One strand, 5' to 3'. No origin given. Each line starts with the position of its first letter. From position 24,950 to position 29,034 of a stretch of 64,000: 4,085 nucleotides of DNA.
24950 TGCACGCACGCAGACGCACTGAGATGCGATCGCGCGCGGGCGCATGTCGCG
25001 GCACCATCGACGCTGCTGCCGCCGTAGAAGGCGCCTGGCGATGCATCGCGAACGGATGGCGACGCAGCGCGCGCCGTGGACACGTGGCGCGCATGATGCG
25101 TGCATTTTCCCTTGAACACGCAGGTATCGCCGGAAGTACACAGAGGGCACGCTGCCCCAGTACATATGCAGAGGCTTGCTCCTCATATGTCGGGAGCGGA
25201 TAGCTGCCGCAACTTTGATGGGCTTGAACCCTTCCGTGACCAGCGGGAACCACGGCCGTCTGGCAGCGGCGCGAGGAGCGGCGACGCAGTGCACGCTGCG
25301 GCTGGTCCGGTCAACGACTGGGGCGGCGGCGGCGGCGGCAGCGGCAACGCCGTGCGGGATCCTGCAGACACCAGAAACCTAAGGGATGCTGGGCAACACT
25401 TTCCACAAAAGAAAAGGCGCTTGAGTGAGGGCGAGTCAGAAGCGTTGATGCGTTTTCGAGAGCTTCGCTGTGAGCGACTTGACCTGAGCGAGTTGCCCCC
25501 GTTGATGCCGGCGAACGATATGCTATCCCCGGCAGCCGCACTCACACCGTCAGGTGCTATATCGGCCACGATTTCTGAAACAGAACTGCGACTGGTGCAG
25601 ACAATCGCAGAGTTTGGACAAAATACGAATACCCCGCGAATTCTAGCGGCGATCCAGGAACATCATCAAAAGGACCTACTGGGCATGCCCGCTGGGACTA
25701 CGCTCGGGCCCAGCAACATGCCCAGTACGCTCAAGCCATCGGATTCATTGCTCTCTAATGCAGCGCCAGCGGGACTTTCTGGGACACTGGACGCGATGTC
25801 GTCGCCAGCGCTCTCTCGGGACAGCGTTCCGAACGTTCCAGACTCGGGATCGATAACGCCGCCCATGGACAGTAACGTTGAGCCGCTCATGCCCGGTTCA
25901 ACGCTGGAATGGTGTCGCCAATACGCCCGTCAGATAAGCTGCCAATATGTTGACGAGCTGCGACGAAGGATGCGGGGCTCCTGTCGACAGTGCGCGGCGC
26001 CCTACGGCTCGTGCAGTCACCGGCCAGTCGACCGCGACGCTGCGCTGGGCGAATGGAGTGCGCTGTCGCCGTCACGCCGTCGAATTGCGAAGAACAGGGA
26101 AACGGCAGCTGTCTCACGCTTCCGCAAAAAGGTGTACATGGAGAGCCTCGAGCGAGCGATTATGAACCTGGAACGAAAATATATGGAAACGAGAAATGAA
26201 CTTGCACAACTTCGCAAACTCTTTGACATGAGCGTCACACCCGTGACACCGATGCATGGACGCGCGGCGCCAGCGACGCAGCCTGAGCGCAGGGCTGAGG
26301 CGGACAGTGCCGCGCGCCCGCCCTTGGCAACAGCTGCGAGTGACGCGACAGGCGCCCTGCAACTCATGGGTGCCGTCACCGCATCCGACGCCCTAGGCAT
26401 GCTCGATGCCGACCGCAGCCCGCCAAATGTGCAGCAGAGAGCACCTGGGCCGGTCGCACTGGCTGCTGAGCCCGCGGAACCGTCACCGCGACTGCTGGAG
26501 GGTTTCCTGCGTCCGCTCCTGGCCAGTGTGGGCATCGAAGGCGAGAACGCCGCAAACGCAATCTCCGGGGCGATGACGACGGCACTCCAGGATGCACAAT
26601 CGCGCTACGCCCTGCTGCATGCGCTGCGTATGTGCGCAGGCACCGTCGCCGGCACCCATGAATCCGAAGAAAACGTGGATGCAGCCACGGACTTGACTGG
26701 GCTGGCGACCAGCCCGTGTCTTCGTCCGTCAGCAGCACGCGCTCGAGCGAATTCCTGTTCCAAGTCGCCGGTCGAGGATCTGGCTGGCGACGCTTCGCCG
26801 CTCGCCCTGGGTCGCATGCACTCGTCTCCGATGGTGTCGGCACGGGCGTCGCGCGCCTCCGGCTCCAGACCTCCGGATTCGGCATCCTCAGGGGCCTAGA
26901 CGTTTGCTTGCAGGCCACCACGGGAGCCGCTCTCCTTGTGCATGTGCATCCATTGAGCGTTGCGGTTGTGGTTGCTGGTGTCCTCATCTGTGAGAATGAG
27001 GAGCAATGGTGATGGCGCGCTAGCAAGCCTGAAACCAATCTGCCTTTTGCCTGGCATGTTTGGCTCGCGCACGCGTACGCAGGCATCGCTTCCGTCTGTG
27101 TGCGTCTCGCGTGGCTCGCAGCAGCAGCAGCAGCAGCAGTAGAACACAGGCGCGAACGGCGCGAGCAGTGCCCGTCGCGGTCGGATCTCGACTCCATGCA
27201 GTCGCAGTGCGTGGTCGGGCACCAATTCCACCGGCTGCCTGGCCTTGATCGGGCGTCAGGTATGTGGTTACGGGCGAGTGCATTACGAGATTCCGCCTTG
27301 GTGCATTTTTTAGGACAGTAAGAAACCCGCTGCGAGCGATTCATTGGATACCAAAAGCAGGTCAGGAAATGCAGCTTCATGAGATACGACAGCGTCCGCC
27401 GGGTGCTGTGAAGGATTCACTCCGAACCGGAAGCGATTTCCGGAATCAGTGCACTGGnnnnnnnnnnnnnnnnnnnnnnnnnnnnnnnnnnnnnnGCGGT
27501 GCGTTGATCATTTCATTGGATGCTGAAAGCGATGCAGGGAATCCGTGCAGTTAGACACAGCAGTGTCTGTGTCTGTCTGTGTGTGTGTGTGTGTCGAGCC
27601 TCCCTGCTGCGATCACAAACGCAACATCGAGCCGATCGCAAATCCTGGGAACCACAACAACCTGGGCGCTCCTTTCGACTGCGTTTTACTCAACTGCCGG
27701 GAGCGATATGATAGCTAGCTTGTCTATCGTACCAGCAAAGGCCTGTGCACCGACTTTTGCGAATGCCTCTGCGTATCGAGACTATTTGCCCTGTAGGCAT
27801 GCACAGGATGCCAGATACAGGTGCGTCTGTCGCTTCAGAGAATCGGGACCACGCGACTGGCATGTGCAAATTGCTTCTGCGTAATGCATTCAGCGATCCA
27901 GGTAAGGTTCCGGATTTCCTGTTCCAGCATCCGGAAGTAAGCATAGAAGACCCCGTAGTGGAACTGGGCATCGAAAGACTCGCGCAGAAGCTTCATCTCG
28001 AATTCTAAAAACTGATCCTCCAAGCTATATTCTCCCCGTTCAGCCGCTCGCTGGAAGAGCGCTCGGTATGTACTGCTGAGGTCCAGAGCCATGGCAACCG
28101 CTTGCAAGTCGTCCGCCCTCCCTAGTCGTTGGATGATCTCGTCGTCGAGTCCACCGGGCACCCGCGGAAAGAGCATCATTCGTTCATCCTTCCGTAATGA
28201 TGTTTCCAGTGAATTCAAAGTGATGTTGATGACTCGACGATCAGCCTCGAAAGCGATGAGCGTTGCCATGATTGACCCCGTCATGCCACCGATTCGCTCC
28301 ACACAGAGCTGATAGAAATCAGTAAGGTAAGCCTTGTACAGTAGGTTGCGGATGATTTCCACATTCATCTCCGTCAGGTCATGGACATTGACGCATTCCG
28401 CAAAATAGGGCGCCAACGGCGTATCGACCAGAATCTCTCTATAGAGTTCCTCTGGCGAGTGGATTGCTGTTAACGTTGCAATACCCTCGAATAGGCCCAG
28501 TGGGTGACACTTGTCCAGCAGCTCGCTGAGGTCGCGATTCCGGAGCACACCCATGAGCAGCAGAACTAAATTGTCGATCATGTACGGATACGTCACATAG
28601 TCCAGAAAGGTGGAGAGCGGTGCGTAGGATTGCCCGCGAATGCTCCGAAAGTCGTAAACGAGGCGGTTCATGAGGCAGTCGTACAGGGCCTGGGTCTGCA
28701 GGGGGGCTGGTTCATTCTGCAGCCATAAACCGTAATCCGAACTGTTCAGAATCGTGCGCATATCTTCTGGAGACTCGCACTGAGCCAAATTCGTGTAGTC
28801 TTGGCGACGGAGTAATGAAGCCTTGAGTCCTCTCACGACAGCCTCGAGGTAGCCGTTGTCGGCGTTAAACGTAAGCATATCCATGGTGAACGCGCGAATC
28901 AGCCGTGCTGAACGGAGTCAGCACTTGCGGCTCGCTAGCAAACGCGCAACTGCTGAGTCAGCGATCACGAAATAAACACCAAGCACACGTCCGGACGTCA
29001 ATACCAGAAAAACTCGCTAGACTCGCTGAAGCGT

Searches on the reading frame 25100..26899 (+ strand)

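Call 31: search_protein_families(library=pfam, proteins=[window:25100-26899:+], max_evalue=0.001)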
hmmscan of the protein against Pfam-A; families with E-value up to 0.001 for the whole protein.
window:25100-26899:+ (599 aa): 2 families
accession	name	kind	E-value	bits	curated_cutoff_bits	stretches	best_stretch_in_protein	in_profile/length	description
PF07716.20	bZIP_2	-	3.3e-06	27.5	22.3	1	326-373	7-53/54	Basic region leucine zipper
PF00170.26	bZIP_1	-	8.6e-06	26.2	27.6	1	327-375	8-56/64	bZIP transcription factor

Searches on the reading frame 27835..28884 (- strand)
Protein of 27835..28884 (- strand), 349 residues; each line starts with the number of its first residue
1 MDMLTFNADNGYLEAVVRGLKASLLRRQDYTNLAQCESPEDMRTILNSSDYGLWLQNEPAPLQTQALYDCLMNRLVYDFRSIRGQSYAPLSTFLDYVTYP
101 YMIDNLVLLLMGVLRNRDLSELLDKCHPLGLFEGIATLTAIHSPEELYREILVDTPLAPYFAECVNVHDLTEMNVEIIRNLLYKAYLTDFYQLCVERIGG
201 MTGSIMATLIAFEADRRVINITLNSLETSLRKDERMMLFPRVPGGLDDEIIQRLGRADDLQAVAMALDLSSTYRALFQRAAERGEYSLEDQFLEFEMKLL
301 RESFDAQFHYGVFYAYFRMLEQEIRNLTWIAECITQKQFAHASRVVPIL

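Call 31: search_protein_families(library=pfam, proteins=[window:27835-28884:-], max_evalue=0.001)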
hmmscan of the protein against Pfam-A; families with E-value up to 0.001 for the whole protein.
window:27835-28884:- (349 aa): 1 family
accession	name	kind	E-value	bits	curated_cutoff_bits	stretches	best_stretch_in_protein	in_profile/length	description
PF01992.21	vATP-synt_AC39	-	1.8e-83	281.1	29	1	13-337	1-330/339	ATP synthase (C/AC39) subunit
